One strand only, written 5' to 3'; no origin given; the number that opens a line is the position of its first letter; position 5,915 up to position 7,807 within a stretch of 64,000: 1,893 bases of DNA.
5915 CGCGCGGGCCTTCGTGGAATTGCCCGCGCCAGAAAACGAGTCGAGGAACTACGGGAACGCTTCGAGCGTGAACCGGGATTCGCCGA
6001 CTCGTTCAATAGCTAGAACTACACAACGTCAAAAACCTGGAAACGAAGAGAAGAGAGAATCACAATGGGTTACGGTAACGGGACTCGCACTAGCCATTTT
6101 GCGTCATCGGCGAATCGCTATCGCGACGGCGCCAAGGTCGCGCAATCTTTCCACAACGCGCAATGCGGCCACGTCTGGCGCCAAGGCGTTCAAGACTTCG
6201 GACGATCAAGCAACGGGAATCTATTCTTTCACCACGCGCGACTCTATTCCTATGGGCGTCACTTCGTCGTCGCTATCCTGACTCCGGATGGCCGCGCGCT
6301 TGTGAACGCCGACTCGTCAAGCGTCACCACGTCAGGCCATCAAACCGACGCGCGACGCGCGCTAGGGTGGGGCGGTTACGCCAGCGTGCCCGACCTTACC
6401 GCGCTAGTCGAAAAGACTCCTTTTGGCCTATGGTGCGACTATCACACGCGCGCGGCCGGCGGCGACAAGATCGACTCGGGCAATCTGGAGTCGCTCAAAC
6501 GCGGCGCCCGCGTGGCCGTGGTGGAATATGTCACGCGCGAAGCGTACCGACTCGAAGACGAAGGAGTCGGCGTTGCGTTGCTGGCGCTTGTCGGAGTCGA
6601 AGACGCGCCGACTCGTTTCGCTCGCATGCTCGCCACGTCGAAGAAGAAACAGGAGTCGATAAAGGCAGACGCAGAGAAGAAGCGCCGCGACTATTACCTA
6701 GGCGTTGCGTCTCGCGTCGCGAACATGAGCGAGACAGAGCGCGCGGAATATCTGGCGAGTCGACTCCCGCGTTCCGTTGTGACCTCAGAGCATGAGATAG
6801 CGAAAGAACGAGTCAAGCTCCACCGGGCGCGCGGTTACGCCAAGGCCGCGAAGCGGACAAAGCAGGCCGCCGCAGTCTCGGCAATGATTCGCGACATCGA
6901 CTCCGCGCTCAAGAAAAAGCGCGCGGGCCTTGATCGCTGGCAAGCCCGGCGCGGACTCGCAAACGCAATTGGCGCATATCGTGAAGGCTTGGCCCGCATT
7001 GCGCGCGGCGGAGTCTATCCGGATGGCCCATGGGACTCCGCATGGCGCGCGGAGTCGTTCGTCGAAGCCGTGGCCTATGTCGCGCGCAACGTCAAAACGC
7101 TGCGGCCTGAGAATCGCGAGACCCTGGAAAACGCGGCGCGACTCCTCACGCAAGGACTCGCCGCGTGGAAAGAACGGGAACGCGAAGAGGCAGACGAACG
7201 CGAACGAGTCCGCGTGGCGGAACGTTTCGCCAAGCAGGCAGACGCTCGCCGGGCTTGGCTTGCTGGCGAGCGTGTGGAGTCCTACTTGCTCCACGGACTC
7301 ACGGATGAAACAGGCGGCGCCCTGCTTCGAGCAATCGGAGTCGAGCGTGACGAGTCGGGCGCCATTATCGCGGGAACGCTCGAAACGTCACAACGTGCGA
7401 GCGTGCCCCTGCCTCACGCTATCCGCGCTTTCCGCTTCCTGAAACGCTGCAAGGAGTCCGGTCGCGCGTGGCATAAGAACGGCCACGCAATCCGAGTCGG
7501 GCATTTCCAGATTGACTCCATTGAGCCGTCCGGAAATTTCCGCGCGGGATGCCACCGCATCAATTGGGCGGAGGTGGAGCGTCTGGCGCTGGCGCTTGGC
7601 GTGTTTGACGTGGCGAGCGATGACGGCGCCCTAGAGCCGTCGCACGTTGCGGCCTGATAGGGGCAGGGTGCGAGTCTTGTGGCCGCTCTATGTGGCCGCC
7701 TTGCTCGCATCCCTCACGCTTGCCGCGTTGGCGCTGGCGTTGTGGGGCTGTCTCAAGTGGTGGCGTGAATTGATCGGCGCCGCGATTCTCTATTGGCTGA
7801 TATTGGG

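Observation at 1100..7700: About 7- to 10-fold over-representation of GAGTC/GACTC confined to the 6.6-kb leftward early block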

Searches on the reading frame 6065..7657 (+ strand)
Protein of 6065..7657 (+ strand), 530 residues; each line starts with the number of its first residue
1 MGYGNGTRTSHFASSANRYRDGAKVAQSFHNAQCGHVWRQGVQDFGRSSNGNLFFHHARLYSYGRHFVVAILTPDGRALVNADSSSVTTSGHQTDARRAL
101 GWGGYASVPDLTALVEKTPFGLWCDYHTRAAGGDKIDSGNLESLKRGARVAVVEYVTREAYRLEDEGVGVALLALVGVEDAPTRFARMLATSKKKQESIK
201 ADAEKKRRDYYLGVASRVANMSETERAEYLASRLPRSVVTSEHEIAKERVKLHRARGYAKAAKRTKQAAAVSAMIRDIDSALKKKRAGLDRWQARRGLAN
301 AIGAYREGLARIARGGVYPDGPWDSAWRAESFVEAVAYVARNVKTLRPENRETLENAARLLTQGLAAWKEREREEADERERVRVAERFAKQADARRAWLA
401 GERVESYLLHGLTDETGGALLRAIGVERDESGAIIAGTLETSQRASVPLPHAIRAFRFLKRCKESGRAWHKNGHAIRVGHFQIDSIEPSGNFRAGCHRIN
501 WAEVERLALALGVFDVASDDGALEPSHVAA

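Call 8: search_protein_families(library=phrogs, proteins=[window:6065-7657:+], max_evalue=0.01)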
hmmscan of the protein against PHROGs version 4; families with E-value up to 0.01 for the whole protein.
window:6065-7657:+ (530 aa): 2 families
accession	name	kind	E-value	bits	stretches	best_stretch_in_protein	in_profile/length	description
phrog_7247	-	unknown function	1.2e-64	219.8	2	190-524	68-358/365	-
phrog_29643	-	unknown function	1e-05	25.3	1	50-102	24-81/423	-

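Call 9: search_protein_families(library=pfam, proteins=[window:6065-7657:+], max_evalue=0.01)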
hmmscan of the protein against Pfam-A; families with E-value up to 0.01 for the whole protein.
window:6065-7657:+ (530 aa): 1 family
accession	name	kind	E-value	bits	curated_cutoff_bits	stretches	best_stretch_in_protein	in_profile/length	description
PF17946.7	RecC_C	-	0.0058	17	22.6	0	287-399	45-155/202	RecC C-terminal domain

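Call 10: search_dna_similar(query=window:6065-7657:+, collection=phages, mode=protein, max_rows=30)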
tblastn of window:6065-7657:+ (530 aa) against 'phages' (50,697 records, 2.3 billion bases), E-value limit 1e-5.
Records with a match: 30; places in all: 45; records where one place covers at least 80% of the query: 0.
Best place of each record, by identity: <60% 30.
By first word of the organism name: Caulobacter 17; Brevundimonas 5; Synechococcus 2; Rhizobium 2; Xylella 2; Erythrobactor 1; Erythrobacter 1.
By host as written in the record: Caulobacter crescentus NA1000 6; Caulobacter vibrioides CB15 4; Caulobacter crescentus 4; Synechococcus sp. 2; Erythrobacter sp. JL475 2; Brevundimonas pondensis LVF1 2; Rhizobium etli Brasil5 2; Caulobacter vibrioides 2; and 4 more.
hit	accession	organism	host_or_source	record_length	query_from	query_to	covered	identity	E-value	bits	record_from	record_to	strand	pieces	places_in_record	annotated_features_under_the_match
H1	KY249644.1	Synechococcus virus S-ESS1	Synechococcus sp.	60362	2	520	48%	46.4%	3e-36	219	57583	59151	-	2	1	hypothetical protein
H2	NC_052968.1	Synechococcus virus S-ESS1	Synechococcus sp.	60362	2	520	48%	46.4%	3e-36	219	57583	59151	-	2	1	hypothetical protein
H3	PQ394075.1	Erythrobactor phage vB_EliS-R16L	Erythrobacter sp. JL475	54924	1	523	42%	47.1%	2e-30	205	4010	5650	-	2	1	hypothetical protein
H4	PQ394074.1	Erythrobacter phage vB_EliS-R22L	Erythrobacter sp. JL475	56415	1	523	42%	47.1%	2e-30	205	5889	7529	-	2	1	hypothetical protein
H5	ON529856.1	Brevundimonas phage vB_BpoS-Leszy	Brevundimonas pondensis LVF1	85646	29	524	43%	44.5%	1e-19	186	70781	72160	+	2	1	hypothetical protein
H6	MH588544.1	Caulobacter phage CcrBL10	Caulobacter vibrioides CB15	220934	320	524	39%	40.3%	4e-26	119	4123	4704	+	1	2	right and left terminal repeat sequences and all genes contained ... | hypothetical protein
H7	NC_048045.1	Caulobacter phage CcrBL10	Caulobacter vibrioides CB15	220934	320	524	39%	40.3%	4e-26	119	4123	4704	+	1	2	right and left terminal repeat sequences and all genes contained ... | hypothetical protein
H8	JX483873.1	Rhizobium phage RHEph01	Rhizobium etli Brasil5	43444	13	515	32%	38.1%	1e-6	112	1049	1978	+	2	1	hypothetical protein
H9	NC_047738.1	Rhizobium phage RHEph01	Rhizobium etli Brasil5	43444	13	515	32%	38.1%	1e-6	112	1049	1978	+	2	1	hypothetical protein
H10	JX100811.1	Caulobacter virus Karma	Caulobacter crescentus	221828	392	524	25%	48.2%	4e-29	128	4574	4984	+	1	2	right and left terminal repeat sequences and all genes contained ... | hypothetical protein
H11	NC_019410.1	Caulobacter virus Karma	Caulobacter crescentus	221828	392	524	25%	48.2%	4e-29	128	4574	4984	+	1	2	right and left terminal repeat sequences and all genes contained ... | hypothetical protein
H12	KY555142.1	Caulobacter phage Ccr10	Caulobacter crescentus NA1000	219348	392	524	25%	47.4%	8e-29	127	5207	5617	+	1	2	right and left terminal repeat sequences and all genes contained ... | hypothetical protein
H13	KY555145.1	Caulobacter phage Ccr29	Caulobacter crescentus NA1000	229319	392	524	25%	47.4%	8e-29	127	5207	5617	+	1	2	right and left terminal repeat sequences and all genes contained ... | hypothetical protein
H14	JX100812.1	Caulobacter virus Magneto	Caulobacter crescentus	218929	392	524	25%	47.4%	1e-28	127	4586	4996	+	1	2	right and left terminal repeat sequences and all genes contained ... | hypothetical protein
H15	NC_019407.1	Caulobacter virus Magneto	Caulobacter crescentus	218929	392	524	25%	47.4%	1e-28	127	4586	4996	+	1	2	right and left terminal repeat sequences and all genes contained ... | hypothetical protein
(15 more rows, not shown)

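Call 12: get_annotated_region(hit=H3, flank=20000)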
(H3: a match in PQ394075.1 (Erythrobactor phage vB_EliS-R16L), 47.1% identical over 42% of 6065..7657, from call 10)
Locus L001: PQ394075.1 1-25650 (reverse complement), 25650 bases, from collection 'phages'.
description: Erythrobactor phage vB_EliS-R16L, partial genome.
organism: Erythrobactor phage vB_EliS-R16L (NCBI taxid 3368494)
taxonomy: Viruses; Duplodnaviria; Heunggongvirae; Uroviricota; Caudoviricetes
host: Erythrobacter sp. JL475; source: coastal seawater of Zhoushan; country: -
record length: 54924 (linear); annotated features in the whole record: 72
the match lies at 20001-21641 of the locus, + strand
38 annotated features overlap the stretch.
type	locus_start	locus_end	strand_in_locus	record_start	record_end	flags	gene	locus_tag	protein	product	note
CDS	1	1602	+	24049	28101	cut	-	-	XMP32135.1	tail length tape measure family protein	ORF_38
CDS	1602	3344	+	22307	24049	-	-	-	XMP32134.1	minor tail protein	ORF_37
CDS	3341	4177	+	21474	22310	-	-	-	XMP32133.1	DUF2163 domain-containing protein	ORF_36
CDS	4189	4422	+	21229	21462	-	-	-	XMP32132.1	hypothetical protein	ORF_35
CDS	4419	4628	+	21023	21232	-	-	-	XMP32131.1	hypothetical protein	ORF_34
CDS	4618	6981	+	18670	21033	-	-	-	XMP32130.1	tip attachment protein J domain-containing protein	ORF_33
CDS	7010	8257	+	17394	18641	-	-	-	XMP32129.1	DUF2793 domain-containing protein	ORF_32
CDS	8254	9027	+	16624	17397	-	-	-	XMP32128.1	hypothetical protein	ORF_31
CDS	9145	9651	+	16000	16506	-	-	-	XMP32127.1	hypothetical protein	ORF_30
CDS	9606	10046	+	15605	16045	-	-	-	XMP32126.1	hypothetical protein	nd; ORF_29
CDS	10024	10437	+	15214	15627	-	-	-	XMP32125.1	hypothetical protein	ORF_28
CDS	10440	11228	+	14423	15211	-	-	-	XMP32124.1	glycoside hydrolase family 19 catalytic domain-containing protein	ORF_27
CDS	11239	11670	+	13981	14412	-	-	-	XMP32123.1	hypothetical protein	nd; ORF_26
CDS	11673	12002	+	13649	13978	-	-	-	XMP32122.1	hypothetical protein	ORF_25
CDS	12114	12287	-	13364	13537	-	-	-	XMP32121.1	hypothetical protein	nd; ORF_24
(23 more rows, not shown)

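Call 13: get_annotated_region(hit=H1, flank=20000)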
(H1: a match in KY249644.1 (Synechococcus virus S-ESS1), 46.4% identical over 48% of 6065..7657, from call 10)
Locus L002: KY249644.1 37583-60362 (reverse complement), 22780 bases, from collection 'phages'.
description: Synechococcus virus S-ESS1, complete genome.
organism: Synechococcus virus S-ESS1 (NCBI taxid 1964565)
taxonomy: Viruses; Duplodnaviria; Heunggongvirae; Uroviricota; Caudoviricetes; Casjensviridae; Sessunavirus; Sessunavirus SESS1
host: Synechococcus sp.; source: -; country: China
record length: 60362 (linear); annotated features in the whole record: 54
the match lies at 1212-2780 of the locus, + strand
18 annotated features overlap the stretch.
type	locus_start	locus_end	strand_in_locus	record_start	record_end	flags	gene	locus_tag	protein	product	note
CDS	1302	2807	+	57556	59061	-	-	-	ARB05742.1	hypothetical protein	-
CDS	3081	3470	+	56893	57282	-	-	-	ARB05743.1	hypothetical protein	-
CDS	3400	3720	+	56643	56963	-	-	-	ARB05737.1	hypothetical protein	-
CDS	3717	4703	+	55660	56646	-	-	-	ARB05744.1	hypothetical protein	-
CDS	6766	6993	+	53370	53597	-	-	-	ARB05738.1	hypothetical protein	-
CDS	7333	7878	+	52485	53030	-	-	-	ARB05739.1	hypothetical protein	-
CDS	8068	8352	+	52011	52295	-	-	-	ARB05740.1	hypothetical protein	-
CDS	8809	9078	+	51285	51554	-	-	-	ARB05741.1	hypothetical protein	hypothetical protein CAPSK01_001762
misc_feature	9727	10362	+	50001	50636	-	-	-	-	-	similar to ribonucleoside-diphosphate reductase, adenosylcobalamin-dependent; DNA metabolism and repair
CDS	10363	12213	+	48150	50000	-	-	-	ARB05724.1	ribonucleoside-diphosphate reductase, adenosylcobalamin-dependent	DNA metabolism and repair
CDS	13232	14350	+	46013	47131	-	-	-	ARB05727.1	DUF932 domain-containing protein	-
CDS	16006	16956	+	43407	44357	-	-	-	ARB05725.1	FAD-dependent thymidylate synthase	DNA metabolism and repair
CDS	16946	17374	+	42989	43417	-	-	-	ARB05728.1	dihydrofolate reductase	DNA metabolism and repair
CDS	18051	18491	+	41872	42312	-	-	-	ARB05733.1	DUF3310 domain-containing protein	-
CDS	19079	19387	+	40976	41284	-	-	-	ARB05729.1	hypothetical protein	-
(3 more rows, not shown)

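Call 24: find_related_loci(query=window:6065-7657:+, collection=viral_contigs, flank=10000)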
Query window:6065-7657:+ (530 aa) in viral_contigs; peptide patterns used: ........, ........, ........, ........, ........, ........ (x = any residue, [..] = any of these).
12 stretches matched a pattern, but none encodes a relative of the query by tblastn (E <= 1e-3).

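Call 25: find_homologous_proteins(query=window:6065-7657:+, max_evalue=1e-10)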
Query window:6065-7657:+ (530 aa): 101 proteins with E <= 1e-10 among 8000 candidates.
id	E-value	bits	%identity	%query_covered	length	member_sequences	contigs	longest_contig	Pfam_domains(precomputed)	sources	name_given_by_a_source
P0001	0.0e+0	1175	100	100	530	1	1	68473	-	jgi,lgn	-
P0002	9.7e-247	838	72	100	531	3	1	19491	-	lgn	-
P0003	9.2e-235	798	70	100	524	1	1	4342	-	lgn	-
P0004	2.4e-71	259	38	95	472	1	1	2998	-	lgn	-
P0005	3.7e-71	259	36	99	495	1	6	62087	-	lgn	-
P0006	5.0e-69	252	37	95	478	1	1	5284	-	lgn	-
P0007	6.3e-69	251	36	94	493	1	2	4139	-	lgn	-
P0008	8.4e-69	251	39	95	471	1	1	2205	-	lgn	-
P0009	1.8e-65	240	39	92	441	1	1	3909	-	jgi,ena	-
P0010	9.1e-65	237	61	22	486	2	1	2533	-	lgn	-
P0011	2.4e-64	236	36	93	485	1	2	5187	-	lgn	-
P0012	1.4e-62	230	49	16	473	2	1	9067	-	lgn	-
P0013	1.7e-62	230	68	24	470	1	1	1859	-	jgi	jgi:hypothetical protein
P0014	4.7e-62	229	35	46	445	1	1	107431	-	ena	-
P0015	1.6e-60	223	51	36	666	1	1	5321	-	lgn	-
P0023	6.9e-57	211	43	49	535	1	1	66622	-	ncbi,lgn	-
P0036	1.3e-51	194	63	21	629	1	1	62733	-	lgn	-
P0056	1.9e-46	177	31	93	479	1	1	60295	-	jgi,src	-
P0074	2.7e-40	157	29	92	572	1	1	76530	-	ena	-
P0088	6.6e-33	132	41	38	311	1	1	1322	PF26096.1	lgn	-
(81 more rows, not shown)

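Call 26: find_encoding_contigs(protein=P0001, flank=10000, max_places=3)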
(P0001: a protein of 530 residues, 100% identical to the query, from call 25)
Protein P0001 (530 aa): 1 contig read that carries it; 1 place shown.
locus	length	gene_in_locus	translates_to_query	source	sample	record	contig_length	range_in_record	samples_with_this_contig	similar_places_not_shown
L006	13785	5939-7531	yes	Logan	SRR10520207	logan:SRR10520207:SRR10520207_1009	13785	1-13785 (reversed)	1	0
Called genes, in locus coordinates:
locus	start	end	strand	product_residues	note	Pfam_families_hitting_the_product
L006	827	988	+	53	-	-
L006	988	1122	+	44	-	-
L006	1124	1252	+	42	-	-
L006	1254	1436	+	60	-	-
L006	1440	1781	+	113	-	-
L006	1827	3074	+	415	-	-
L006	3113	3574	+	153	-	-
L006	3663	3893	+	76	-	-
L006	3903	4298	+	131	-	-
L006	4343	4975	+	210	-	-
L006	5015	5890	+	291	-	-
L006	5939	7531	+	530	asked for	-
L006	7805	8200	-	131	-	PF13539:Peptidase_M15_4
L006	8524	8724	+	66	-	-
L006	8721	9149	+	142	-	-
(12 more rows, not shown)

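Call 27: find_encoding_contigs(protein=P0002, flank=10000, max_places=2)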
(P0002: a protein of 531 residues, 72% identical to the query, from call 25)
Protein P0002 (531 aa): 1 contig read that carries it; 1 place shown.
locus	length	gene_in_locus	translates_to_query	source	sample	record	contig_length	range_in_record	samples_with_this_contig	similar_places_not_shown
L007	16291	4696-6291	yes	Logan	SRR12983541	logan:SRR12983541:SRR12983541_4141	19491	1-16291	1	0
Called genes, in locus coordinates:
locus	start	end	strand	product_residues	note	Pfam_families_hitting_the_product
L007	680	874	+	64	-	-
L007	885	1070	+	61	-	-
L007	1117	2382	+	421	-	-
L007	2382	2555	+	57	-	-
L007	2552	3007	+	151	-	-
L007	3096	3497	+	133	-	-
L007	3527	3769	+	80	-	-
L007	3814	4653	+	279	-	-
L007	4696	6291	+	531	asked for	-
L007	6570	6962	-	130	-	PF13539:Peptidase_M15_4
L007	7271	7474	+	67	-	-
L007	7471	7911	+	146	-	-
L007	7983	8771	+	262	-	PF26125:AcrVA2-like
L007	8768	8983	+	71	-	-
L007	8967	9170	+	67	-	-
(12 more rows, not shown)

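Call 28: find_encoding_contigs(protein=P0005, flank=10000, max_places=2)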
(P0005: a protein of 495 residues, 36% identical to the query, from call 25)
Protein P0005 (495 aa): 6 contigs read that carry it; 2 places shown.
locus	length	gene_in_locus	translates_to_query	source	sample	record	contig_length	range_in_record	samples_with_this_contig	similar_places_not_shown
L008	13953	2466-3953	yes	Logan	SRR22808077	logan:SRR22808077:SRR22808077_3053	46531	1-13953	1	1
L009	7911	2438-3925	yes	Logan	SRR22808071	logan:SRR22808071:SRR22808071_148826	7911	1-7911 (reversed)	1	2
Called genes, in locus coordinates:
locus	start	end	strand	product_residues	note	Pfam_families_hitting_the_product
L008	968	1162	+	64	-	-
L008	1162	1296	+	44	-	-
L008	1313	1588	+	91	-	-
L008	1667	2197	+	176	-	-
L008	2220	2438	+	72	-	-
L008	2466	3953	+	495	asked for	-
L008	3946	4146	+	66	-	-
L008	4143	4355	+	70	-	-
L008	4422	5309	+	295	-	-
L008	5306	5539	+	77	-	-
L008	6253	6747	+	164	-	-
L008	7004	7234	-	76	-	-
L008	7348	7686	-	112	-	-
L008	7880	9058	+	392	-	PF06067:DUF932 (weak)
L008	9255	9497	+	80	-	-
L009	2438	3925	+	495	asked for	-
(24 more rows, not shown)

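Call 30: find_encoding_contigs(protein=P0023, flank=10000, max_places=1)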
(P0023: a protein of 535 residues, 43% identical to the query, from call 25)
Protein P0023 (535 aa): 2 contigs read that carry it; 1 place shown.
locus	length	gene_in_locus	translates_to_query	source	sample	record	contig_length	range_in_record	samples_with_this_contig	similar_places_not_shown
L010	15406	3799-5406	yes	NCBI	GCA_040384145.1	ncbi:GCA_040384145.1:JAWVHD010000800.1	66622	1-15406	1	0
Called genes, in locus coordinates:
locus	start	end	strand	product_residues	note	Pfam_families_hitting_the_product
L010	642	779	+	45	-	-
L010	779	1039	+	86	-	-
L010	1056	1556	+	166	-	-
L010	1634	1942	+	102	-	-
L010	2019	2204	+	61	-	-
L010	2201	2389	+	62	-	-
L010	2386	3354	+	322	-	-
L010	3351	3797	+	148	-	-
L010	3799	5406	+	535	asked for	-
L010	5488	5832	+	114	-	-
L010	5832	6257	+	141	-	PF21977:DUF6926 (weak)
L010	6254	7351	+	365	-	-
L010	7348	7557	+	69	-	-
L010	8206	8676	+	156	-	-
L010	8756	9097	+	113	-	-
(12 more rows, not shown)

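Call 31: find_encoding_contigs(protein=P0036, flank=10000, max_places=1)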
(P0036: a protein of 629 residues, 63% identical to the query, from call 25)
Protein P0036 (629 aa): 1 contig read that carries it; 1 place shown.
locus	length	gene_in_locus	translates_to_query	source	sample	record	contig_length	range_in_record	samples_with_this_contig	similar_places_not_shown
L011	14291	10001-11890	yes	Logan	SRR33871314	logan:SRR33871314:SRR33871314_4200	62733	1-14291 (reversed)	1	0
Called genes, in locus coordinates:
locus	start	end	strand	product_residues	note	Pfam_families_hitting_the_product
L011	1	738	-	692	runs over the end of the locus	PF00476:DNA_pol_A (faint)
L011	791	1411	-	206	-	PF10991:Enc34_ssDNA-bd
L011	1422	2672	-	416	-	PF10926:DUF2800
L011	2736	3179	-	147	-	-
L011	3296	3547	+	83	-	PF15943:YdaS_toxin (weak)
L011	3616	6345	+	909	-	PF05272:VapE-like_dom, PF19263:DUF5906 (weak)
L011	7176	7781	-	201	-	-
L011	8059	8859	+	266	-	-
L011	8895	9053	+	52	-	-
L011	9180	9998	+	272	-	-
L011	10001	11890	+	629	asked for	-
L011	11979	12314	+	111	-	-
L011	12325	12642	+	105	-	-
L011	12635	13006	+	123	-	-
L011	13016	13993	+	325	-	-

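Call 32: find_encoding_contigs(protein=P0056, flank=10000, max_places=1)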
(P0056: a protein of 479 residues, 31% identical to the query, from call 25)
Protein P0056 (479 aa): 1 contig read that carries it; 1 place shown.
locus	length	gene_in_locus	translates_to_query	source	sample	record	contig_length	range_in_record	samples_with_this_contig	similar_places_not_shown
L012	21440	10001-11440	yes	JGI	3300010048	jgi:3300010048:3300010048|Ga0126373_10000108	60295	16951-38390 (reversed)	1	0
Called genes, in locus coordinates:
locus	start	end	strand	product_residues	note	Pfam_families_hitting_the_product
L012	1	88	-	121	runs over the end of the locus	-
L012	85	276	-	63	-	-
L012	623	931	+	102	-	-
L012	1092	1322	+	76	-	-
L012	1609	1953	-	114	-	PF10686:YAcAr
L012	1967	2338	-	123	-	-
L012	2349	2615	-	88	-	-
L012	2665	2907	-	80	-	-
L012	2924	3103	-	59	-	-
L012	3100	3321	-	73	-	-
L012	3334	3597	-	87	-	-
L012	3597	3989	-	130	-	-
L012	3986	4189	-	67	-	-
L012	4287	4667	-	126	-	PF19698:DUF6197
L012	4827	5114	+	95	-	-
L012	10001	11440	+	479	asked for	-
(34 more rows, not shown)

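Call 33: find_encoding_contigs(protein=P0074, flank=10000, max_places=1)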
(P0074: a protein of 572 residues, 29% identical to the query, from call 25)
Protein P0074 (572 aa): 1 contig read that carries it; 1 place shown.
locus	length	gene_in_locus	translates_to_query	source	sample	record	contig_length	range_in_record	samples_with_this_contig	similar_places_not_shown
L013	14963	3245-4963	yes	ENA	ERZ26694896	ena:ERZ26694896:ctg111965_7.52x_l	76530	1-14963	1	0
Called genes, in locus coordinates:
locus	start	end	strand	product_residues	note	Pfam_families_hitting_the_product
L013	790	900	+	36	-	-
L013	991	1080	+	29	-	-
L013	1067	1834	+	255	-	-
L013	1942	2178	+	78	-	-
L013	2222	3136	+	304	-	-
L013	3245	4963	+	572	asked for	-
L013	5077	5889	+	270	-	-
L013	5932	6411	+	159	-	-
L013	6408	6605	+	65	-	-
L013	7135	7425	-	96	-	PF13392:HNH_3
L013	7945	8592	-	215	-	-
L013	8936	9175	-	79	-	-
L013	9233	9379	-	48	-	-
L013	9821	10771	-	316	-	PF12760:Zn_ribbon_IS1595, PF12762:DDE_Tnp_IS1595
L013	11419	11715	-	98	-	-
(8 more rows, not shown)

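Call 37: search_protein_families(library=ncbifam, proteins=[window:6065-7657:+], max_evalue=0.01)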
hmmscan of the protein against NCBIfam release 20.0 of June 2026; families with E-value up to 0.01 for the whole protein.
window:6065-7657:+ (530 aa): 0 families

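Call 67: predict_structure(alignment_id=A1)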
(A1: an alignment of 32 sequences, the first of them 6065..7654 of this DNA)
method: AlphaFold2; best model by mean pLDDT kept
length: 530 residues; sequences in the alignment: 32
mean_pLDDT: 88.7   pTM: 0.56
mean pLDDT of the five models: 88.7, 87.0, 86.0, 85.8, 85.7
residues with pLDDT >= 90: 369; 70-90: 122; 50-70: 20; < 50: 19
segments of 3 or more residues with pLDDT < 50: 1-16, 528-530
pLDDT, mean of each block of 10 residues (from residue 1): 29 44 66 92 87 93 92 94 86 94 90 95 91 77 94 97 92 95 97 95 97 98 94 88 92 98 98 96 92 93 92 70 78 95 94 95 91 89 86 91 83 90 95 94 93 96 95 86 94 92 96 94 68
secondary structure, 60 per line:
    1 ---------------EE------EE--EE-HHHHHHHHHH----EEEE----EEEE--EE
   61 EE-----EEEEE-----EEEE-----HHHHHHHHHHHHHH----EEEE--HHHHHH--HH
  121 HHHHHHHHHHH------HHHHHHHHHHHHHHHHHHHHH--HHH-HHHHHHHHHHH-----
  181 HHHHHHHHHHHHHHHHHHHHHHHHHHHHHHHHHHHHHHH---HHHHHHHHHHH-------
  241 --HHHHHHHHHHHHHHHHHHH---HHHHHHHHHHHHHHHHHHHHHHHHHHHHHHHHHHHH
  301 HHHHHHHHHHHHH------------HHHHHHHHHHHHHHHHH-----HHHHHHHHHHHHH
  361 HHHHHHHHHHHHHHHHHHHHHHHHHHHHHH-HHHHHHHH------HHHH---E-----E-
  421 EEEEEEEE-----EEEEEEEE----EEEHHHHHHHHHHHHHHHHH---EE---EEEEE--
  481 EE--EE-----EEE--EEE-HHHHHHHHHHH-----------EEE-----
elements in order: H31-40 E45-48 E53-56 E59-62 E68-72 E78-81 H87-100 E105-108 H111-116 H119-131 H138-158 H165-175 H181-219 H223-233 H243-261 H265-313 H326-342 H348-390 H392-399 H406-409 E421-428 E434-441 E446-448 H449-465 E474-478 E492-494 E497-499 H501-511 E523-525
